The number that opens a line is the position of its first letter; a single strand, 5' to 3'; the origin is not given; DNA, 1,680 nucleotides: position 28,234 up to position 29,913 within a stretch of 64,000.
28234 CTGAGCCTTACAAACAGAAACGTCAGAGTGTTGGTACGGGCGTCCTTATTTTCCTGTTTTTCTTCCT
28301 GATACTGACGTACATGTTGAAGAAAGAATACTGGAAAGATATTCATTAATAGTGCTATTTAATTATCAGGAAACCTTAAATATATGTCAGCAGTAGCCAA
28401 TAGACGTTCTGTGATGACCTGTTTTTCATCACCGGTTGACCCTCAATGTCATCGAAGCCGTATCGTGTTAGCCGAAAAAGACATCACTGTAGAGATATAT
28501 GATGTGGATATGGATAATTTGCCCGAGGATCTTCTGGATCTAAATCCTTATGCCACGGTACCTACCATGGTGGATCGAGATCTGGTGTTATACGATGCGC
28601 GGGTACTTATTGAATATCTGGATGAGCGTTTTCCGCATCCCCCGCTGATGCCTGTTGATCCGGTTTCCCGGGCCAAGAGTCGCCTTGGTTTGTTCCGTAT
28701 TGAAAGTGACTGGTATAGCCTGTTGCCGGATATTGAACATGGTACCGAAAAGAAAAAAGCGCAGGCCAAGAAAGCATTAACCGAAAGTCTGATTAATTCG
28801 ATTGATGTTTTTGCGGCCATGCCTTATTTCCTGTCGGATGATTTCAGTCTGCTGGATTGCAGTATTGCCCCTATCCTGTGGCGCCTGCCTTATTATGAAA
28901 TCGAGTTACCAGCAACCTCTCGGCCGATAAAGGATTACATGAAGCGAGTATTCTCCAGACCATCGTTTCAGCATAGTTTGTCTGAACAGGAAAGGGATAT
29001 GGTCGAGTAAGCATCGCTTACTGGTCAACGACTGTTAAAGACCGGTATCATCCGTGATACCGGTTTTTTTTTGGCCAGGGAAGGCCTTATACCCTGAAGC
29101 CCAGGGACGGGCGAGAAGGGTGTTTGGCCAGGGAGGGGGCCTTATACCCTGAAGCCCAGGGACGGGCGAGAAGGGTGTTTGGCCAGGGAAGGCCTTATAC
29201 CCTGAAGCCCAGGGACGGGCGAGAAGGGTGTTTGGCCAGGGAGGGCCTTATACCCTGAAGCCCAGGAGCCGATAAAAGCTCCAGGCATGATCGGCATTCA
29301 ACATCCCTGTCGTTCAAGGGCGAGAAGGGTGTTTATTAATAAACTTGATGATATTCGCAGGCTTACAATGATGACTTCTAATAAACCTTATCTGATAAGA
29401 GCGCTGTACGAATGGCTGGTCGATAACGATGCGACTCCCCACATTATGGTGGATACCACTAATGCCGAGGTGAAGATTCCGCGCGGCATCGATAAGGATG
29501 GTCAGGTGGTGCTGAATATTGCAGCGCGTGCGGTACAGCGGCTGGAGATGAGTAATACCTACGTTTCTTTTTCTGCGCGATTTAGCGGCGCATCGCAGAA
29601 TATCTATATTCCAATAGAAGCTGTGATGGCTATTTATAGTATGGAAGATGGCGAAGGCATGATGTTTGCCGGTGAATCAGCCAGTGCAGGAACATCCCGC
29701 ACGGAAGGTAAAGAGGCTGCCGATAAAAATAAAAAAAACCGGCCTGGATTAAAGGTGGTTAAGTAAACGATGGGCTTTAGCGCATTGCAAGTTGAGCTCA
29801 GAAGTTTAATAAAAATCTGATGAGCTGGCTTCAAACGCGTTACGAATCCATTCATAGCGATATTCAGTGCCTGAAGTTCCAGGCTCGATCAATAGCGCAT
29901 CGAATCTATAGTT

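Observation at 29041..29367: Array of 53-55 bp GC-rich tandem repeats with mutually exclusive hairpins expanding the sspA-sspB intergenic region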

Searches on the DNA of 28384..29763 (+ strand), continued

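Call 100: search_with_rna_model(model_id=R2, sources=[L010, L011, L012, L013, L014, L015, L016, L017, L018, L019, L020, L021, L022, L023, L024, L025, L026, L027, L028, L029, L030, L031, L032, L033, L034, L035, L036, L037, L038, L039, L040, L041, L042, L043, L044, L045, L046, L047, L048, L049, L050, L051, L052, L053, L054, L055, L056, L057, L058, L059, L060, L061, L062, L063, L064, L065, L066, L067, L068, L069, L070, L071, L072, L073, L074, L075, L076, L077, L078, L079, L080, L081, L082, L083, L084, L085, L086, L087, L088, L089, L097, L105, L107, L109, L110, L111, L090, L091, L092, L093], max_evalue=0.1)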
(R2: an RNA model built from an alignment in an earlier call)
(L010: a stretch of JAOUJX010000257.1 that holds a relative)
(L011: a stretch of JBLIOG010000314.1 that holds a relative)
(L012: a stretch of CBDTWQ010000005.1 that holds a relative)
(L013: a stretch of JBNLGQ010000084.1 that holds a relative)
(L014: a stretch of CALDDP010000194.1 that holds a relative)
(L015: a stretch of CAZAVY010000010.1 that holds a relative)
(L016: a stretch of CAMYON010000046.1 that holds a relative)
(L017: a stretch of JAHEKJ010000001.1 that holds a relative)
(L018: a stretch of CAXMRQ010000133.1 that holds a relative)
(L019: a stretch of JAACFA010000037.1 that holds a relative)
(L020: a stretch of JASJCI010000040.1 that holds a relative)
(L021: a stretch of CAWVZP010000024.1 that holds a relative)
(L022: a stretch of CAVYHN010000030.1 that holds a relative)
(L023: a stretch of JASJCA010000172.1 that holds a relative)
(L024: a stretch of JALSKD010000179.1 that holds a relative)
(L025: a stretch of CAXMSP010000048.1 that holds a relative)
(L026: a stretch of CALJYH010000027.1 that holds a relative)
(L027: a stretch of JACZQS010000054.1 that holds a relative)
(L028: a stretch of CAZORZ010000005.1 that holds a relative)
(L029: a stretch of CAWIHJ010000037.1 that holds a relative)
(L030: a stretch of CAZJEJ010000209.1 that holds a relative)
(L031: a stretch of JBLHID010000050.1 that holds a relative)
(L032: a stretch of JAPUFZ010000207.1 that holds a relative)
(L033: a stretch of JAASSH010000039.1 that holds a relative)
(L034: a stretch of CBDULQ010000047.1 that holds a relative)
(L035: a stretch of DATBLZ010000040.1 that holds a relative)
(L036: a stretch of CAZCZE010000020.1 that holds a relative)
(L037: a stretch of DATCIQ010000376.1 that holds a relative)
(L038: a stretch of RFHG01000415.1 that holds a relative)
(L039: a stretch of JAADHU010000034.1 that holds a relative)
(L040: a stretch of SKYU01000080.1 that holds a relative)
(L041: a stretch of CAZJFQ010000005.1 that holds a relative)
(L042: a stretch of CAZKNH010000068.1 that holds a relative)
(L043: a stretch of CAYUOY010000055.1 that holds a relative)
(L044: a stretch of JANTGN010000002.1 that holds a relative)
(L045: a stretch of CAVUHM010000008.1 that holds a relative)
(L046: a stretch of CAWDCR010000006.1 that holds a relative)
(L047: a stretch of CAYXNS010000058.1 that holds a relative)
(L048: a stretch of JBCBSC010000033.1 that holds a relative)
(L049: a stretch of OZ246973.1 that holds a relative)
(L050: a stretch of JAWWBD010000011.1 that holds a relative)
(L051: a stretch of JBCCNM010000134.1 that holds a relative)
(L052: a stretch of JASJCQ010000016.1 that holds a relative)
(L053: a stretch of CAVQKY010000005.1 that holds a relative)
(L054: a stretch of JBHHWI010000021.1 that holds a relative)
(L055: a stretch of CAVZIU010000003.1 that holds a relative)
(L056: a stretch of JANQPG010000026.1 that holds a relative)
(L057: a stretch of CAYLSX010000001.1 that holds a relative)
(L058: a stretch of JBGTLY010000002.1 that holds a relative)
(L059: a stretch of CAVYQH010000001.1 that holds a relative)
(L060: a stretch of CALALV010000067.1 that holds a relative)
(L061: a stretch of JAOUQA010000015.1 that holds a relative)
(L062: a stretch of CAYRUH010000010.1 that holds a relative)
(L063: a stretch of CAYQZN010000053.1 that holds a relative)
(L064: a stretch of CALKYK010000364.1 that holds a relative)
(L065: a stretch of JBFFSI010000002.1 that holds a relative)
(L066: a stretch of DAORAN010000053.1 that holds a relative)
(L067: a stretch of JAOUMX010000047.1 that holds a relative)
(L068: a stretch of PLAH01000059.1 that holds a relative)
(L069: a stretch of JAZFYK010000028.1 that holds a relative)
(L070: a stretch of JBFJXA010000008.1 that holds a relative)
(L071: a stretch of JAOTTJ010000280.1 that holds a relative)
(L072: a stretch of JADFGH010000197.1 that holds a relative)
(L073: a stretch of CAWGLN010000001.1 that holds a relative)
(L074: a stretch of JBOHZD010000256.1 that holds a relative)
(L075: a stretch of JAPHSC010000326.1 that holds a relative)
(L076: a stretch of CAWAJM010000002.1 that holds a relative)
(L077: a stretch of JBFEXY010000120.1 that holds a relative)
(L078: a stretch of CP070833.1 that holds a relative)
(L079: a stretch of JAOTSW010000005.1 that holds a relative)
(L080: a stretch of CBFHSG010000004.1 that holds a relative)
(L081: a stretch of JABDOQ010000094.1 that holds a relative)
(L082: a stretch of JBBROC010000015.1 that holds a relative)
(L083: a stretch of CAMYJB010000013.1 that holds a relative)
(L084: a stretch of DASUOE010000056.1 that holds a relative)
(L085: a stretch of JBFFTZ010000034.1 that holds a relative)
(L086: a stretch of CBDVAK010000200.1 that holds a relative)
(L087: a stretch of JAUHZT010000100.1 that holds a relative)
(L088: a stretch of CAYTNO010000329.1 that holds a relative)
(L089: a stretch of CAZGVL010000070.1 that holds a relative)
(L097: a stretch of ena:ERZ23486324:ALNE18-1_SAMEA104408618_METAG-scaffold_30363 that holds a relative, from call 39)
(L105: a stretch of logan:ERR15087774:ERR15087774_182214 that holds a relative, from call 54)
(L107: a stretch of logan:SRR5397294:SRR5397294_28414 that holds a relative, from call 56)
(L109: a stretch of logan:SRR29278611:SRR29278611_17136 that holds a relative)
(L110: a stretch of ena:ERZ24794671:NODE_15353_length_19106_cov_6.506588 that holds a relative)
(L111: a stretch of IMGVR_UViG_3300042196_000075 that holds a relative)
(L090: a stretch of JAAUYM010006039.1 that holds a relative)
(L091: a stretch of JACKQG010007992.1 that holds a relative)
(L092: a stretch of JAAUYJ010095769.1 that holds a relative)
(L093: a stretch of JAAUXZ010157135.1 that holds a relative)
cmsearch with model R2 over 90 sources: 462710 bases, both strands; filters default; matches with E-value up to 0.1: 12.
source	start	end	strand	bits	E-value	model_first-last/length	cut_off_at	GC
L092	839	891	-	78.8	5.6e-15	1-53/53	no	0.58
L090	477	529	-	78.7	5.8e-15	1-53/53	no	0.62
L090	424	476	-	77.6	1e-14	1-53/53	no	0.64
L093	4758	4810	-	77.6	1e-14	1-53/53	no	0.58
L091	15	67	+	75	3.9e-14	1-53/53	no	0.58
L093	4705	4757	-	71.1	2.8e-13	1-53/53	no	0.6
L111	2746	2798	+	70.8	3.3e-13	1-53/53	no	0.7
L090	371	423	-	70.4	4.2e-13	1-53/53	no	0.66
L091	68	121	+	67.1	2.3e-12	1-53/53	no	0.59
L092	787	838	-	63.1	1.8e-11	1-53/53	no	0.65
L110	5970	6034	-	32.4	0.00012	1-53/53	no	0.54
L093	4604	4658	-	29.3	0.00059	1-53/53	no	0.53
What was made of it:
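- On REP/BIME: None in about 430 kb of relatives' loci (call 100).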

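Call 101: search_rna_families(sources=[L080, L083, L077, L111, L110, L093], threshold=gathering)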
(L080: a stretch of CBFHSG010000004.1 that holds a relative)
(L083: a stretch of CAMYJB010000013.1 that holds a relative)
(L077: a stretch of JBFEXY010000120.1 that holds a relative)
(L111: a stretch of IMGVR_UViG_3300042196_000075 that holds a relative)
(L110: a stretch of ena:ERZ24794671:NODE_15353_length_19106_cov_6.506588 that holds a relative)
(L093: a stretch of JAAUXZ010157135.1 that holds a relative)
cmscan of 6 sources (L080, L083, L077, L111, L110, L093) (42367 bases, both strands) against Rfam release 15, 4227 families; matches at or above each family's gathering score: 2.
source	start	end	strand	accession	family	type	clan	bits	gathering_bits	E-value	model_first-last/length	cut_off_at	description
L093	42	403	-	RF00023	tmRNA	Gene;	CL00001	210.7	47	8.2e-85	1-374/374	no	transfer-messenger RNA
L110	1329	1703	-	RF00023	tmRNA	Gene;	CL00001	209.4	47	2.8e-84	1-374/374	no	transfer-messenger RNA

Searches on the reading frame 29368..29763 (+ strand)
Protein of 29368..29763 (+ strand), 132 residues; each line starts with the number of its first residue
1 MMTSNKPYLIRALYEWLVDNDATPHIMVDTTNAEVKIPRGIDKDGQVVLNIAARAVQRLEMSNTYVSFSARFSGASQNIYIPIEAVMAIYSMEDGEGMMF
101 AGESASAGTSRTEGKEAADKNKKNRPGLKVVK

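Call 36: find_homologous_proteins(query=window:29368-29763:+, max_evalue=1e-20)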
Query window:29368-29763:+ (132 aa): 499 proteins with E <= 1e-20 among 529 candidates; the best 120 are listed.
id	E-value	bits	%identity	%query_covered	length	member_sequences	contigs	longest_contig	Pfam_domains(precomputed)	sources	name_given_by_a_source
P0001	2.6e-79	281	100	100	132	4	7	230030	PF04386.19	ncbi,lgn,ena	-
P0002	1.4e-62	227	82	99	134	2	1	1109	PF04386.19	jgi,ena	-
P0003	5.1e-62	225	81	99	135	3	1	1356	PF04386.19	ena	-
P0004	1.1e-57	211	77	99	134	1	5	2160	PF04386.19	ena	-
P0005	2.4e-54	200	73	99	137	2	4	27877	PF04386.19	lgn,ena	-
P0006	5.0e-54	199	73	97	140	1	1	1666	PF04386.19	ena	-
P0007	7.1e-54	199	77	90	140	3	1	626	PF04386.19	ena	-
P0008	8.3e-54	199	70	99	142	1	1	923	PF04386.19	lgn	-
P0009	1.8e-53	198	71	99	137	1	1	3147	PF04386.19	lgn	-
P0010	4.3e-53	196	71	99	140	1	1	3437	PF04386.19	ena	-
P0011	1.5e-52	194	73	99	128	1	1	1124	PF04386.19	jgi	-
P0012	2.2e-52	194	70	99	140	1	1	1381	PF04386.19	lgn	-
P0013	2.3e-51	191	68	99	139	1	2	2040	PF04386.19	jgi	jgi:stringent starvation protein B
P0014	3.0e-51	190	81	83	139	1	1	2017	PF04386.19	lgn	-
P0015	3.1e-51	190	67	99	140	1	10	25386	PF04386.19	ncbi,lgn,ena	-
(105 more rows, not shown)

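Call 37: find_encoding_contigs(protein=P0002, flank=2000, max_places=4)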
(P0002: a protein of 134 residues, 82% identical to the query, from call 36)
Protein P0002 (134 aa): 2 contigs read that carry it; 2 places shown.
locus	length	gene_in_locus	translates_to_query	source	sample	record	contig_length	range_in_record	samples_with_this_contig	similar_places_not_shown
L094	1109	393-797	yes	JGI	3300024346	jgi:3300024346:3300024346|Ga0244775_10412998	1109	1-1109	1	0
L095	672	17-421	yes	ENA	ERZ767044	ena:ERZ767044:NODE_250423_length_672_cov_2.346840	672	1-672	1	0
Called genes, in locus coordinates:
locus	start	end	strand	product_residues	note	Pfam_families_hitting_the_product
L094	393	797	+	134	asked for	PF04386:SspB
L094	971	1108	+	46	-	?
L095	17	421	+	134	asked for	PF04386:SspB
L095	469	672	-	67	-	?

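Call 38: find_encoding_contigs(protein=P0003, flank=2000, max_places=4)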
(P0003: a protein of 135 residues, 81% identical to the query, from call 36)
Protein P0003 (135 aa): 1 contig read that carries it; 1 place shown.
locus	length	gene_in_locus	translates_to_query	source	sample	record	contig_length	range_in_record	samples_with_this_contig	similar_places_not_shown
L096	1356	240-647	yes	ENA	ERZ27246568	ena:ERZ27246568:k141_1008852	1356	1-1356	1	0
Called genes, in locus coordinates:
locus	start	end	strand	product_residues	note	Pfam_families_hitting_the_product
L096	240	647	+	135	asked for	PF04386:SspB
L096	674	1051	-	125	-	PF08378:NERD (weak), PF02021:UPF0102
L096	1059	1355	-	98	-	?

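Call 39: find_encoding_contigs(protein=P0004, flank=2000, max_places=5)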
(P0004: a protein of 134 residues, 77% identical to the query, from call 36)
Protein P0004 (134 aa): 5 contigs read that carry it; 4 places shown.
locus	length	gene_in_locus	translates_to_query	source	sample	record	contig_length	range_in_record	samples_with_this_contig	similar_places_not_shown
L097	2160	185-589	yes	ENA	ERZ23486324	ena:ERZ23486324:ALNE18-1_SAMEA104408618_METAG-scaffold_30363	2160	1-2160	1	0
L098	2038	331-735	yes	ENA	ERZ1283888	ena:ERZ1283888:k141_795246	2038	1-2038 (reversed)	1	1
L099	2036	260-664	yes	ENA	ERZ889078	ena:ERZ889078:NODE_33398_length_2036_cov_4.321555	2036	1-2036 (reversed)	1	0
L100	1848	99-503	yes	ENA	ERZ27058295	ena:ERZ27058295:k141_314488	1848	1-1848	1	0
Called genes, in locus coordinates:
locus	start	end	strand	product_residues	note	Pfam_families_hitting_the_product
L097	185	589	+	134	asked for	PF04386:SspB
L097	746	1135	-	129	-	PF08378:NERD (faint), PF02021:UPF0102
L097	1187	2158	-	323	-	?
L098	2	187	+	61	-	?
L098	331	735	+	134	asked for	PF04386:SspB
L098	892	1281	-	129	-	PF08378:NERD (faint), PF02021:UPF0102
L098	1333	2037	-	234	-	?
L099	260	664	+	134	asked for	PF04386:SspB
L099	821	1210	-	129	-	PF08378:NERD (faint), PF02021:UPF0102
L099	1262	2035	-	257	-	?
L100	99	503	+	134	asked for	PF04386:SspB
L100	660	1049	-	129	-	PF08378:NERD (faint), PF02021:UPF0102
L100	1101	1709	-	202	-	PF04348:LppC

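Call 40: find_encoding_contigs(protein=P0005, flank=2000, max_places=4)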
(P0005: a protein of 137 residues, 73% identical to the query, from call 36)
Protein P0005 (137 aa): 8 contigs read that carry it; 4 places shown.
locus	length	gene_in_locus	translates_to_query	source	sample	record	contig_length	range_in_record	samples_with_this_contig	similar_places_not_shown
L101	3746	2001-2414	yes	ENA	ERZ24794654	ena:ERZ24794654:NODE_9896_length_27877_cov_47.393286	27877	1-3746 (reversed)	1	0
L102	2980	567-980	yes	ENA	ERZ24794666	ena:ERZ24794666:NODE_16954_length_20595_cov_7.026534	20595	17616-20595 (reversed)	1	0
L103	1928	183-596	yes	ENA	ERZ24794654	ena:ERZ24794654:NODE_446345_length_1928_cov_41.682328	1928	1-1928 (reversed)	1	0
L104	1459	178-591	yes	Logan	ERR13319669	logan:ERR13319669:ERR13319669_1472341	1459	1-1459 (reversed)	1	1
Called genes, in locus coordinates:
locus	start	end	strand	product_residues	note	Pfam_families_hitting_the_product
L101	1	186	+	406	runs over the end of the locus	PF00033:Cytochrome_B, PF13631:Cytochrom_B_N_2, PF00032:Cytochrom_B_C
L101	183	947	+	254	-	PF02167:Cytochrom_C1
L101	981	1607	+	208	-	PF02798:GST_N, PF13409:GST_N_2, PF13417:GST_N_3, PF00043:GST_C (weak)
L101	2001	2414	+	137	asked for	PF04386:SspB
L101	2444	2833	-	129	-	PF08378:NERD (weak), PF02021:UPF0102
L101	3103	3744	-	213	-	?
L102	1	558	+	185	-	?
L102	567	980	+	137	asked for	PF04386:SspB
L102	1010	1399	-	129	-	PF08378:NERD (weak), PF02021:UPF0102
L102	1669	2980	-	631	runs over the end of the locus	PF04348:LppC, PF01094:ANF_receptor (weak), PF13458:Peripla_BP_6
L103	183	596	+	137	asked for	PF04386:SspB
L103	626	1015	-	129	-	PF08378:NERD (weak), PF02021:UPF0102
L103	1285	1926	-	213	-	?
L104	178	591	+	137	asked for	PF04386:SspB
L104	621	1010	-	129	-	PF08378:NERD (weak), PF02021:UPF0102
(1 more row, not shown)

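Call 54: find_encoding_contigs(protein=P0014, flank=1500, max_places=3)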
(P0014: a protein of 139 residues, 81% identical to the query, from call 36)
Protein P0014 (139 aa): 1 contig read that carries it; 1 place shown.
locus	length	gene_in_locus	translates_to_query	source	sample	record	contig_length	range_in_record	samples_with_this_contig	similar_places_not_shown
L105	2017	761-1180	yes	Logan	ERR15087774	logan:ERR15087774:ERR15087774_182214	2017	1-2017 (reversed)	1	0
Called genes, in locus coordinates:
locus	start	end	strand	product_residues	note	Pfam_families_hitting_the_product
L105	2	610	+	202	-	?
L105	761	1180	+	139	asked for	PF04386:SspB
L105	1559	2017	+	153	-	?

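Call 55: find_encoding_contigs(protein=P0006, flank=1500, max_places=3)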
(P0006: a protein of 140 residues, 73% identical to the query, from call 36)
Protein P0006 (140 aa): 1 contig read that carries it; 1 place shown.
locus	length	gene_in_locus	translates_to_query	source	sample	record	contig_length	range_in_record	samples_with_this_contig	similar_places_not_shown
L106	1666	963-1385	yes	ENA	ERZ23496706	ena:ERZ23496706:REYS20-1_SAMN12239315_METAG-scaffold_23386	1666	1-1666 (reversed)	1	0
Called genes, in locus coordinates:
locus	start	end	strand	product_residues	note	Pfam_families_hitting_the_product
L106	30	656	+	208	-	PF02798:GST_N, PF13409:GST_N_2, PF13417:GST_N_3, PF00043:GST_C (weak)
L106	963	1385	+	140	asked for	PF04386:SspB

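Call 56: find_encoding_contigs(protein=P0009, flank=1500, max_places=3)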
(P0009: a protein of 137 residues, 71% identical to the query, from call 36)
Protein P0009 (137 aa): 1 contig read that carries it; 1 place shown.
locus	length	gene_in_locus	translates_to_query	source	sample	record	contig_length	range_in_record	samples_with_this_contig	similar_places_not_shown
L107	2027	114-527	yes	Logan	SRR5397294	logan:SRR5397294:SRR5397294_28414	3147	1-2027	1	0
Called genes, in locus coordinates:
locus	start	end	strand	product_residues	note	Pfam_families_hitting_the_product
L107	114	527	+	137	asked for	PF04386:SspB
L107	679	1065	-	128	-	PF08378:NERD (weak), PF02021:UPF0102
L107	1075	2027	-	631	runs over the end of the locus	PF04348:LppC, PF13458:Peripla_BP_6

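Call 57: find_encoding_contigs(protein=P0010, flank=1500, max_places=3)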
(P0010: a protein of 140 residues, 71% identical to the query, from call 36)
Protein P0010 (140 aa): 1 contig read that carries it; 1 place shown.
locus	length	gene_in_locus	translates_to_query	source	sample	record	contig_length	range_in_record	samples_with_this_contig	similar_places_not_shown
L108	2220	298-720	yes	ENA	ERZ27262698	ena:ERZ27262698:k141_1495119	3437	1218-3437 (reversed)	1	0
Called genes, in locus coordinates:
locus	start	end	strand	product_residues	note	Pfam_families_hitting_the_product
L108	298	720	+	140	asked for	PF04386:SspB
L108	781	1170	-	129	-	PF08378:NERD (weak), PF02021:UPF0102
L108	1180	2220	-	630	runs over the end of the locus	PF04348:LppC, PF13458:Peripla_BP_6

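Call 87: find_encoding_contigs(protein=P0001, flank=800, max_places=10)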
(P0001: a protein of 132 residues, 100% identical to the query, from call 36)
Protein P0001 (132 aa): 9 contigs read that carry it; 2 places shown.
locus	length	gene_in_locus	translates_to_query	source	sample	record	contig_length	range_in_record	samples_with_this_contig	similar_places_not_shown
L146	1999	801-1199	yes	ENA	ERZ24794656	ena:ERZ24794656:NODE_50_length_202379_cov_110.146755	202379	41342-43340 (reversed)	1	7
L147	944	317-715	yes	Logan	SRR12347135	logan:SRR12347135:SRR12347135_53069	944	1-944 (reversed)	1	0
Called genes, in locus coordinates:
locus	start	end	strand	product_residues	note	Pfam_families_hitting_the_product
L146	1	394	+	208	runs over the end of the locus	PF02798:GST_N, PF13409:GST_N_2, PF13417:GST_N_3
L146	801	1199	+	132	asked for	PF04386:SspB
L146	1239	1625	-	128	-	PF08378:NERD (weak), PF02021:UPF0102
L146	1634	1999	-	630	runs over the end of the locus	PF04348:LppC, PF13458:Peripla_BP_6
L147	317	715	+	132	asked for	PF04386:SspB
